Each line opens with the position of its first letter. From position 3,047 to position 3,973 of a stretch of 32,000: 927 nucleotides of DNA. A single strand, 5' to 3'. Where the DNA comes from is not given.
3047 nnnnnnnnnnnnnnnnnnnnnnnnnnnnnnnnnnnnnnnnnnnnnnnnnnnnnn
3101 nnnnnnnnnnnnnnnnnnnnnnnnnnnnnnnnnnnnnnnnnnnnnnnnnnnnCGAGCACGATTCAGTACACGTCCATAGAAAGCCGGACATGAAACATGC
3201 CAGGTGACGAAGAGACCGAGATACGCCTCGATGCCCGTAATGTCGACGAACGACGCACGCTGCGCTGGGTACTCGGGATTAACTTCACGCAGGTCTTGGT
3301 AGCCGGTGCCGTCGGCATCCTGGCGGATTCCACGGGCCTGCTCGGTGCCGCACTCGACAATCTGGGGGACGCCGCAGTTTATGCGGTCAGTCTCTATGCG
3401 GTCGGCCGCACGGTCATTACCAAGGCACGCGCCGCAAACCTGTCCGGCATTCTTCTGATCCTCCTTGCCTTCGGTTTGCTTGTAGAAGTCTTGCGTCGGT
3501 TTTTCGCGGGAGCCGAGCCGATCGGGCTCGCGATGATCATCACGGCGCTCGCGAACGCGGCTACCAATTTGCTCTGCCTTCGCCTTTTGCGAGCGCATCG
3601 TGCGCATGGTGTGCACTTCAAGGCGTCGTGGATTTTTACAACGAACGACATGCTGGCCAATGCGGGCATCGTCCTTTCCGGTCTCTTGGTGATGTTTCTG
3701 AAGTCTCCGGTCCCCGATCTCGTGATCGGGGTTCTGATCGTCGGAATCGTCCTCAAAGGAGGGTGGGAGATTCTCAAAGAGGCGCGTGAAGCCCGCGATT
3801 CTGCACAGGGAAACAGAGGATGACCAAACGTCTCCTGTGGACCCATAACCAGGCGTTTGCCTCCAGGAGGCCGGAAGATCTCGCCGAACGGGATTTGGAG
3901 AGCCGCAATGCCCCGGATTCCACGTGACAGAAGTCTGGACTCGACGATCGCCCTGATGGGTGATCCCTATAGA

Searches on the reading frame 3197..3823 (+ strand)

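Call 4: search_protein_families(library=pfam, proteins=[window:3197-3823:+], max_evalue=0.01)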
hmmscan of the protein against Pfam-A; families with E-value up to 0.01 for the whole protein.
window:3197-3823:+ (208 aa): 1 family
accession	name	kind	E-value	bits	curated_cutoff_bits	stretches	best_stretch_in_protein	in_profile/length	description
PF01545.26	Cation_efflux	-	8.2e-15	55.5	26.6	1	26-196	5-193/198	Cation efflux family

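Call 5: search_protein_families(library=ncbifam, proteins=[window:3197-3823:+], max_evalue=0.01)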
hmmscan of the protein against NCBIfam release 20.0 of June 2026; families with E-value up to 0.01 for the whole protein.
window:3197-3823:+ (208 aa): 2 families
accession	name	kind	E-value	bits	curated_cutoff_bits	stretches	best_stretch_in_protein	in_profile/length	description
TIGR01297.1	CDF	superfamily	3.3e-15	56.1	82.35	1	19-197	2-195/285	cation diffusion facilitator family transporter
NF002923.0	PRK03557.1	equivalog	5e-08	32.6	408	1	19-196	18-208/313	CDF family zinc transporter ZitB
